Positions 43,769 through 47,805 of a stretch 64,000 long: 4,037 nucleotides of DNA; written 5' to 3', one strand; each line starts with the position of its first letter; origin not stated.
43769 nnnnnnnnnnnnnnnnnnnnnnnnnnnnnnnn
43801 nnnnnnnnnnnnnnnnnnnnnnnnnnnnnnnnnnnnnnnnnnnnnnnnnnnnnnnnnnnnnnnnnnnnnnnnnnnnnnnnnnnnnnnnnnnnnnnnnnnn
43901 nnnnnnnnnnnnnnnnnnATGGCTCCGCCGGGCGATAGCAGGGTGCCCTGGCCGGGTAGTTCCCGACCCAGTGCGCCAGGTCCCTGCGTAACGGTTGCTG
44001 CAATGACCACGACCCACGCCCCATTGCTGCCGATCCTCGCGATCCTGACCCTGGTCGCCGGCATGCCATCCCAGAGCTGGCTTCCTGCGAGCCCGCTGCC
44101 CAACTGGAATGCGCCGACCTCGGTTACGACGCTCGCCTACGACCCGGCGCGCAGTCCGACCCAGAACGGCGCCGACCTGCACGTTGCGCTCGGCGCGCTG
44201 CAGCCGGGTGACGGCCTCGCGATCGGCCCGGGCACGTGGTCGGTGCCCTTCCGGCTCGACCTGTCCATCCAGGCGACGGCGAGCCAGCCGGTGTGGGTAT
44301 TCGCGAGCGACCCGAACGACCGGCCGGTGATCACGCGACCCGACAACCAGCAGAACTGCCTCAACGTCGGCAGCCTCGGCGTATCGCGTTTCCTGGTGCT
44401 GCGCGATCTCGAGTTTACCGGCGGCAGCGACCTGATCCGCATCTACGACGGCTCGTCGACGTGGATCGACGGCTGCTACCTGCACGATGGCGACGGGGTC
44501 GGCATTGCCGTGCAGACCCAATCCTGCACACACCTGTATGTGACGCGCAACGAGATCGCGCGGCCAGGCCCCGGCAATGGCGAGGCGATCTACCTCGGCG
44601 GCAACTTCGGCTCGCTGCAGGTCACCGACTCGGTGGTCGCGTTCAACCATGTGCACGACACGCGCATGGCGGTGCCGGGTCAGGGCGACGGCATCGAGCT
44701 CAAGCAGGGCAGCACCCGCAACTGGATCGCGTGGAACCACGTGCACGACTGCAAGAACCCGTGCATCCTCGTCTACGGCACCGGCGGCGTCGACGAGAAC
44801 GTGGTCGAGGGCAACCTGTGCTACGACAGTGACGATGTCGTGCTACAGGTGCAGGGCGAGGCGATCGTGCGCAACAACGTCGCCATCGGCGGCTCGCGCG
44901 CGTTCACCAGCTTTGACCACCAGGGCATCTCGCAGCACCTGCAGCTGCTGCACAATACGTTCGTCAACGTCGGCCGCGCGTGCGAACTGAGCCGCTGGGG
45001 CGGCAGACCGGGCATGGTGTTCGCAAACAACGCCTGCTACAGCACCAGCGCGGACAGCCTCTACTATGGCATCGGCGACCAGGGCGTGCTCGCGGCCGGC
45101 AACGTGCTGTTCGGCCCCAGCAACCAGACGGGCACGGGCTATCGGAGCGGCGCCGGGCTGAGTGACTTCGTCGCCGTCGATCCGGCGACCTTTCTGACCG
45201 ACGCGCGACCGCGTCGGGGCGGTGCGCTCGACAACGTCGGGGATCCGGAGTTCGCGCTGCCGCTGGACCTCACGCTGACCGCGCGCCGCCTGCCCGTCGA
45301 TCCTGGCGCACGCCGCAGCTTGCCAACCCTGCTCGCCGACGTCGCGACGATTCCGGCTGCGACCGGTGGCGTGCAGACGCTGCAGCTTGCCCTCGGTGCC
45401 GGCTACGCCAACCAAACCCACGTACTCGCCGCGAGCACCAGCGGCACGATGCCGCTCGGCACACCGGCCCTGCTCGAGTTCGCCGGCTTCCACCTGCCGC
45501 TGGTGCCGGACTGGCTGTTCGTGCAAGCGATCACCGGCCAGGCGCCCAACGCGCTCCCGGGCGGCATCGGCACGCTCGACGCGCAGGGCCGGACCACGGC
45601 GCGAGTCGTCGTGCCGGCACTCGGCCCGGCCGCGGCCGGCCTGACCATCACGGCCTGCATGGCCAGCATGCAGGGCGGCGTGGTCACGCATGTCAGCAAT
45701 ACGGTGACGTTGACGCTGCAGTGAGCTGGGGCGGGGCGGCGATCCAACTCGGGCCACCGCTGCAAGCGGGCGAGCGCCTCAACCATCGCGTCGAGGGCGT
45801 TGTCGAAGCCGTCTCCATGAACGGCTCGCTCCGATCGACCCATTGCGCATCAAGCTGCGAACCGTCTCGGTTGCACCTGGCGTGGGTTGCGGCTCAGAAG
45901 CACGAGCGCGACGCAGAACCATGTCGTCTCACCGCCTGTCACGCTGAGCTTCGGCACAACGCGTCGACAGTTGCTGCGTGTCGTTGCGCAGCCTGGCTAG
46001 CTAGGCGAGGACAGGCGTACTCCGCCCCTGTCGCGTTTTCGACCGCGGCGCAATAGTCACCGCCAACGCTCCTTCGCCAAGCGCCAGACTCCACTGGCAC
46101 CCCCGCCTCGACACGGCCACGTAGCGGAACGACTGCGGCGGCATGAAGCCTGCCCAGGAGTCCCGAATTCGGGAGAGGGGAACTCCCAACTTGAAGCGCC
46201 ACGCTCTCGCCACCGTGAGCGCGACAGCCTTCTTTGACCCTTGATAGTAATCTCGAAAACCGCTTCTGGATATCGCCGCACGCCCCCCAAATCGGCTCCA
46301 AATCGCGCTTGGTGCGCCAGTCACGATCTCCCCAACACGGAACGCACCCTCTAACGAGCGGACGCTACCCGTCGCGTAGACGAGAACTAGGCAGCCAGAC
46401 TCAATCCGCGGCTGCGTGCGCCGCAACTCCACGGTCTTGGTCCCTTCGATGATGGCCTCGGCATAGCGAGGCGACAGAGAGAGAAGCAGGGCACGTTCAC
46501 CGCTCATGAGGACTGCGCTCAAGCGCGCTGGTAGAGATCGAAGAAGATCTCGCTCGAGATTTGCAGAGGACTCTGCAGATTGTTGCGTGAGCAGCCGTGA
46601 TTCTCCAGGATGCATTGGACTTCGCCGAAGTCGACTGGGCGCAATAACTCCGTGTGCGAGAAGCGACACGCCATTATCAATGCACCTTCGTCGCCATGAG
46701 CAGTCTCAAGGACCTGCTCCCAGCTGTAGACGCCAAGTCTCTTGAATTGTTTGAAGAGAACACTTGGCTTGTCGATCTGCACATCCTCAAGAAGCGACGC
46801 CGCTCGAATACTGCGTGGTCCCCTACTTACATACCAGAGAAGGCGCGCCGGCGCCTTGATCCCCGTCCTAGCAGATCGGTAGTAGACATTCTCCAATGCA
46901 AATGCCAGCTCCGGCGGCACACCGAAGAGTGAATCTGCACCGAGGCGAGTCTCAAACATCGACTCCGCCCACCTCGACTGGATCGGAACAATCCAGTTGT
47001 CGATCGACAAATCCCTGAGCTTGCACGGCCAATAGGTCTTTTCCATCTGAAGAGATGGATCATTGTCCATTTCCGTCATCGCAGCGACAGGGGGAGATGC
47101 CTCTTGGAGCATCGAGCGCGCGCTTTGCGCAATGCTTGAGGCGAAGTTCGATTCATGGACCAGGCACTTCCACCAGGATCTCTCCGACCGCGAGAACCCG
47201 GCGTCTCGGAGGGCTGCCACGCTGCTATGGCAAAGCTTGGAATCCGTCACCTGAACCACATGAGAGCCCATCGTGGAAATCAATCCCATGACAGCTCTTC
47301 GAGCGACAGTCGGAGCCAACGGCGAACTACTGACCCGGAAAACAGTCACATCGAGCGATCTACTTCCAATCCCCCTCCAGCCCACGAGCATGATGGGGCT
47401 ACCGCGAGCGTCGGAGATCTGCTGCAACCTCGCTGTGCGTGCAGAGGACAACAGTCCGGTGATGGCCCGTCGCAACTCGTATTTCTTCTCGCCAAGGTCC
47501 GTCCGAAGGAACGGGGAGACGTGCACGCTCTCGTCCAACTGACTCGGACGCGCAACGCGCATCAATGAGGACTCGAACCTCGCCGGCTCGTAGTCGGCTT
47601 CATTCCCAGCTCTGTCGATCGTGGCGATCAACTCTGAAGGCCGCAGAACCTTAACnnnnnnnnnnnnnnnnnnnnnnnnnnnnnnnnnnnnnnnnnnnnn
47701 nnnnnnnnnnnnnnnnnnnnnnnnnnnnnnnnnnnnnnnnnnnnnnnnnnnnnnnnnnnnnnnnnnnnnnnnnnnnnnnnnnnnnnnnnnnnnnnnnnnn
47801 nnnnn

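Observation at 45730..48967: Low-GC ~3-kb island abutting the 3' end of tRNA-Val, carrying a 673-aa GNAT-fusion protein and an ASCH (PUA-like) protein: possible horizontally acquired toxin or defence module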

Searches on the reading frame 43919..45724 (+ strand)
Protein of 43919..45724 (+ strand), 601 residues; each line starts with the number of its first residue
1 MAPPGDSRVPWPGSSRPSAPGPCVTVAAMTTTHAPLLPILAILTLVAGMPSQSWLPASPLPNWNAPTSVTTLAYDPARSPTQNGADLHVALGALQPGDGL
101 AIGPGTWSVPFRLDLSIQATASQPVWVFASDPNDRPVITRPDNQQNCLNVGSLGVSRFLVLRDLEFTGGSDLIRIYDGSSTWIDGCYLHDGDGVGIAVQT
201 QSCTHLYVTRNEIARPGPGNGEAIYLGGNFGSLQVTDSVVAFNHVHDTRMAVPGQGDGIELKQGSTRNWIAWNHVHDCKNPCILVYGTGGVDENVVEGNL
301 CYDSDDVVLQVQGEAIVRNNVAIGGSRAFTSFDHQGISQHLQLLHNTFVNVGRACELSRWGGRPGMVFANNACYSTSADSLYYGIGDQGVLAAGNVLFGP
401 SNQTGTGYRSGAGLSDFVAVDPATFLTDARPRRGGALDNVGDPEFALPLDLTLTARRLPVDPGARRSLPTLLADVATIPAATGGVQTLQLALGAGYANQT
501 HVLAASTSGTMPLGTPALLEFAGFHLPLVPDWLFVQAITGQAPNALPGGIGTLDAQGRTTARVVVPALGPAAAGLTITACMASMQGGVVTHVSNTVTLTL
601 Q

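Call 4: search_protein_families(library=pfam, proteins=[window:43919-45724:+], max_evalue=1)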
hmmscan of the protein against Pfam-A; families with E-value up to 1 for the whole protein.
window:43919-45724:+ (601 aa): 1 family
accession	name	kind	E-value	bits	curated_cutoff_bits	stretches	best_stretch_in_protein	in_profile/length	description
PF13229.12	Beta_helix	-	1.9e-12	47.5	25.9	2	155-296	33-153/158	Right handed beta helix region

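Call 82: find_related_loci(query=window:43919-45721:+, collection=metagenome_contigs, flank=6000)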
Query window:43919-45721:+ (601 aa) in metagenome_contigs; peptide patterns used: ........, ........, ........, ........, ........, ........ (x = any residue, [..] = any of these).
100 stretches matched a pattern; 5 encode a relative of the query (tblastn E <= 1e-3); 5 distinct loci.
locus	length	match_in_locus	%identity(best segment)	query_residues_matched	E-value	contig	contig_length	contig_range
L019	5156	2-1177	43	74-463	7e-87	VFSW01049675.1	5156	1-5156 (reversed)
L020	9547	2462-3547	44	56-420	7e-84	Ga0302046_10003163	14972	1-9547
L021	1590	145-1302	41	61-456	2e-84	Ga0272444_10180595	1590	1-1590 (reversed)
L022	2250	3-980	46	137-463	1e-81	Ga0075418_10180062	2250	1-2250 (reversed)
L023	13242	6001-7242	41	37-457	4e-75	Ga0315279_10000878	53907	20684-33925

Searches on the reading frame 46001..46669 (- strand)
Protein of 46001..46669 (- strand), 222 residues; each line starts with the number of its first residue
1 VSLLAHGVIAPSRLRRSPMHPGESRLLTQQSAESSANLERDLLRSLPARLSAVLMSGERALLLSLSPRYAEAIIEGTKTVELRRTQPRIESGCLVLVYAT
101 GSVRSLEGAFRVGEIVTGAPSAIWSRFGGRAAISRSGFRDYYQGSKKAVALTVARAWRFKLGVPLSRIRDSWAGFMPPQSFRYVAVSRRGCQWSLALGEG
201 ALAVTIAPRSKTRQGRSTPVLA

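Call 4: search_protein_families(library=pfam, proteins=[window:46001-46669:-], max_evalue=1)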
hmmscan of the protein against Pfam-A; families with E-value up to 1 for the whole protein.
window:46001-46669:- (222 aa): 2 families
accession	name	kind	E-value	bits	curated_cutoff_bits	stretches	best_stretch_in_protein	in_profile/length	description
PF04266.20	ASCH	-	0.0013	19.9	21.2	1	63-97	1-38/103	ASCH domain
PF12961.13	DUF3850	-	0.082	13.5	22.9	1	65-92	6-33/77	Domain of unknown function (DUF3850)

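Call 5: search_protein_families(library=padloc, proteins=[window:46001-46669:-], max_evalue=1)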
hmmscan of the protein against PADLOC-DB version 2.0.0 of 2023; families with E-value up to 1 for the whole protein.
window:46001-46669:- (222 aa): 3 families
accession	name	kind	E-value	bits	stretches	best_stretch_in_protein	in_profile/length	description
PDLC04425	PDC-M11B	-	1.1e-27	95.2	1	61-186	3-124/132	-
PDLC04424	PDC-M11B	-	2.2e-25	87.3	1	57-186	6-131/142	-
PDLC04423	PDC-M11B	-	4.1e-20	70.4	1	63-194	1-128/164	-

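Call 6: search_protein_families(library=ncbifam, proteins=[window:46001-46669:-], max_evalue=1)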
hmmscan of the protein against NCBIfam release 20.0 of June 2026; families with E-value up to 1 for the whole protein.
window:46001-46669:- (222 aa): 2 families
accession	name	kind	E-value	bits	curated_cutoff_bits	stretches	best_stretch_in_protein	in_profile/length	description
NF008917.0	PRK12279.1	equivalog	2.5e-11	43.4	526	1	60-162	190-292/311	50S ribosomal protein L22/unknown domain fusion protein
NF047742.1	antiphage_MADS8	equivalog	0.038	13.9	175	1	37-98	8-68/200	methylation-associated defense system ATP-binding protein MAD8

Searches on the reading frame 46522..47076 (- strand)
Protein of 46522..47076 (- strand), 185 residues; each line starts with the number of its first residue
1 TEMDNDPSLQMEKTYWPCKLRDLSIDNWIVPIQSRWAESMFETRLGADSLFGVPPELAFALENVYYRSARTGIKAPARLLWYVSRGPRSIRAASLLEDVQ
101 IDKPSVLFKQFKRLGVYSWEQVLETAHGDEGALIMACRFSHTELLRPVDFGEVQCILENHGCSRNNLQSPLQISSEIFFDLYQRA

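Call 24: search_solved_structures(query=A2, max_evalue=10, show_alignments=2)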
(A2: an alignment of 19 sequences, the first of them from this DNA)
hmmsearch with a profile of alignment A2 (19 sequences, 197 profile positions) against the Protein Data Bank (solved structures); distinct sequences matched with E-value up to 10: 4.
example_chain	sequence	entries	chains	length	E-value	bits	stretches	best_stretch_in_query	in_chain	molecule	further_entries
4w6x_B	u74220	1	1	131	0.94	12.4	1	50-90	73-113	Nanobody NbFedF7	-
6t6i_A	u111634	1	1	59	0.96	12.4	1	60-89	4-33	Pol protein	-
6t6e_A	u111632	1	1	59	1.1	12.2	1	60-89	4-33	Pol protein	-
5tc2_A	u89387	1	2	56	1.4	11.8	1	69-89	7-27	integrase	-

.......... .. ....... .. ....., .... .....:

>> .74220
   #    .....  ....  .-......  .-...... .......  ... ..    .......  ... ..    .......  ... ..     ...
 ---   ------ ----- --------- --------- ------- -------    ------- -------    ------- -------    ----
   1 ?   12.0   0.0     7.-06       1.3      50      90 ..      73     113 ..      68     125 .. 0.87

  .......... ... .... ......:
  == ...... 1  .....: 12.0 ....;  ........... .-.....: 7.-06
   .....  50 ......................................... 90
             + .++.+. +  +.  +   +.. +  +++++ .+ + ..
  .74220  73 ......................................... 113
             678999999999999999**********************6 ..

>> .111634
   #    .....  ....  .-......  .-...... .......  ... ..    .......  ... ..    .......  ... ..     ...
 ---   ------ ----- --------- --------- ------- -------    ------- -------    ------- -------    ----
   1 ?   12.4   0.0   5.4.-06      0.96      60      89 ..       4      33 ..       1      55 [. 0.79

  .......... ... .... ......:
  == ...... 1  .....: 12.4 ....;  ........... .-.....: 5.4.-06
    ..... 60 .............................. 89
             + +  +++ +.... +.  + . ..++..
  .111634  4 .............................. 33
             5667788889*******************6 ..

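Call 36: search_protein_representatives(alignment_id=A2)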
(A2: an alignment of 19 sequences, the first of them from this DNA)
Query: 19 sequences, 197 profile positions. Proteins with E-value up to 0.001 (for the whole library): 1509; up to 1e-10: 1248; up to 1e-30: 965. The best 150 are listed.
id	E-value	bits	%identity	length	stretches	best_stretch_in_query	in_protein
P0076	4.6e-76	271.3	-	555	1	10-197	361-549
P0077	1.5e-75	269.7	-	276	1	6-197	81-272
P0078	3.8e-75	268.3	-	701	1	6-197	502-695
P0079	1.6e-74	266.3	-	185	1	17-197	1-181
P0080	2.7e-74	265.5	-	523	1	9-196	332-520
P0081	5.9e-74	264.4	-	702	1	5-197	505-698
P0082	8.6e-74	263.9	-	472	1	5-196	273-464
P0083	9.3e-74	263.8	-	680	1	10-196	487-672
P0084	1.1e-73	263.6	-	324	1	4-197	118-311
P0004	1.2e-73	263.4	-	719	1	5-197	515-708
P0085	1.3e-73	263.3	-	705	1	3-197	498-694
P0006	2.6e-73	262.3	-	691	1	5-197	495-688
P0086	4.1e-73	261.7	-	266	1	8-195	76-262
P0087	6.0e-73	261.1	-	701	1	6-197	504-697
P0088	6.8e-73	260.9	-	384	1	7-197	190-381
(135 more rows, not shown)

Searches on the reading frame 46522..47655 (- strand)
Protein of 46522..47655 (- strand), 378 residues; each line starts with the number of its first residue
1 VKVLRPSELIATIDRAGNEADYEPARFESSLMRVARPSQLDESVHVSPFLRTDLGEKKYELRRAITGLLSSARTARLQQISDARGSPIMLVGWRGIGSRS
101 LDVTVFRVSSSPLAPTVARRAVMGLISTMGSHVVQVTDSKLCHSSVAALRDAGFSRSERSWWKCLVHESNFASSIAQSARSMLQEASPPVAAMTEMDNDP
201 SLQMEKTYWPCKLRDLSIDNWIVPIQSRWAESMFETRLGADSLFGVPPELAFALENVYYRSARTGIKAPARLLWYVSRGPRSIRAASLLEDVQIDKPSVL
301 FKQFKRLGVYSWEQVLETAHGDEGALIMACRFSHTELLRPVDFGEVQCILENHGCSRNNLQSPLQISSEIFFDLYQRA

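Call 55: predict_structure(alignment_id=A4)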
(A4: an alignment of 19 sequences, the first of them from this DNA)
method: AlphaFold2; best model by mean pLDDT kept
length: 378 residues; sequences in the alignment: 19
mean_pLDDT: 82.2   pTM: 0.77
mean pLDDT of the five models: 82.2, 80.0, 79.2, 79.1, 76.0
residues with pLDDT >= 90: 146; 70-90: 164; 50-70: 44; < 50: 24
segments of 3 or more residues with pLDDT < 50: 19-23, 188-198, 237-244
pLDDT, mean of each block of 10 residues (from residue 1): 68 60 57 85 92 94 93 88 90 86 92 84 78 89 92 85 88 86 67 48 82 89 86 55 52 73 87 87 91 92 74 86 92 86 95 90 94 94
secondary structure, 60 per line:
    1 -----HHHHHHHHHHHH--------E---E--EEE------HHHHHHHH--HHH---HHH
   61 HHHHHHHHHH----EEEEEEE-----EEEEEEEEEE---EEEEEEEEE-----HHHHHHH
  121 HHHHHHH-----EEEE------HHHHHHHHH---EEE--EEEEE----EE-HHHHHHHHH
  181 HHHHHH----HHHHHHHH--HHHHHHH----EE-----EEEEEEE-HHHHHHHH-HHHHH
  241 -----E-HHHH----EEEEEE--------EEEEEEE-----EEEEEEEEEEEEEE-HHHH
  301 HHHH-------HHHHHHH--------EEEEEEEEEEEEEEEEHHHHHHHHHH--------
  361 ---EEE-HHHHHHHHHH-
elements in order: H6-17 E33-35 H42-49 H58-70 E75-81 E87-96 E100-108 H114-127 E133-136 H143-151 E155-157 E160-164 H172-186 H191-198 H201-207 E219-225 H227-234 H236-240 H248-251 E256-261 E270-276 E282-295 H297-304 H312-318 E327-342 H343-352 E364-366 H368-377

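Call 59: fold_search(model_id=the predicted structure, library=pdb)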
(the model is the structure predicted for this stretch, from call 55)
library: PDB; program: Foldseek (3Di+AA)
matches with E <= 10: 806; with E <= 0.001: 64
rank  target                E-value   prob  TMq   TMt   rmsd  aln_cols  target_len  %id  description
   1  5guq_C                1.9e-07  1.00  0.32  0.76   3.3       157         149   16  Crystal structure of ASCH from Zymomonas mobilis (released 2017-08-30)
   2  5gus_A                3.8e-07  1.00  0.32  0.79   3.7       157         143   16  Crystal structure of ASCH domain from Zymomonas mobilis (released 2017-08-30)
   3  5y6c_A                4.2e-07  1.00  0.32  0.80   2.8       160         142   14  Crystal structure of ZmASCH S128A mutant protein from Zymomonas mobilis (released 2018-07-18)
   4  5y6b_A                4.2e-07  1.00  0.32  0.78   3.1       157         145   15  Crystal structure of ZmASCH Y47F mutant protein from Zymomonas mobilis (released 2018-07-18)
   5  5y6b_B                4.5e-07  1.00  0.32  0.81   3.1       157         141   15  Crystal structure of ZmASCH Y47F mutant protein from Zymomonas mobilis (released 2018-07-18)
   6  5y6b_D                5.1e-07  1.00  0.33  0.84   2.8       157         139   15  Crystal structure of ZmASCH Y47F mutant protein from Zymomonas mobilis (released 2018-07-18)
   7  5gus_B                5.7e-07  1.00  0.32  0.80   2.9       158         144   17  Crystal structure of ASCH domain from Zymomonas mobilis (released 2017-08-30)
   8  5guq_A                9.7e-07  1.00  0.32  0.80   3.1       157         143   16  Crystal structure of ASCH from Zymomonas mobilis (released 2017-08-30)
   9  4xpk                  6.1e-05  1.00  0.26  0.58   5.2       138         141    8  The crystal structure of Campylobacter jejuni N-acetyltransferase PseH (released 2015-03-18)
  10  2vzy_C                1.0e-04  1.00  0.25  0.45   6.9       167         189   12  Crystal structure of Rv0802c from Mycobacterium tuberculosis in an unliganded form. (released 2009-04-07)
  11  8iym_C                1.2e-04  1.00  0.28  0.60   4.2       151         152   12  Crystal structure of a protein acetyltransferase, HP0935 (released 2024-04-10)
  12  4mj8_B                1.2e-04  1.00  0.27  0.53   4.7       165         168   14  Crystal structure of spermidine N-acetyltransferase from Vibrio cholerae in complex with polyamine (released 2013-09-25)
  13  7kwj_B                2.2e-04  1.00  0.27  0.53   4.9       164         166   13  Spermidine N-acetyltransferase SpeG K23-Q34 chimera from Vibrio cholerae and hSSAT (released 2020-12-16)
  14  6c37                  2.4e-04  1.00  0.23  0.38  12.4       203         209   17  Mycobacterium smegmatis RimJ in complex with CoA-disulfide (released 2019-01-16)
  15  7kwj_A                2.6e-04  1.00  0.26  0.52   5.2       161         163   15  Spermidine N-acetyltransferase SpeG K23-Q34 chimera from Vibrio cholerae and hSSAT (released 2020-12-16)
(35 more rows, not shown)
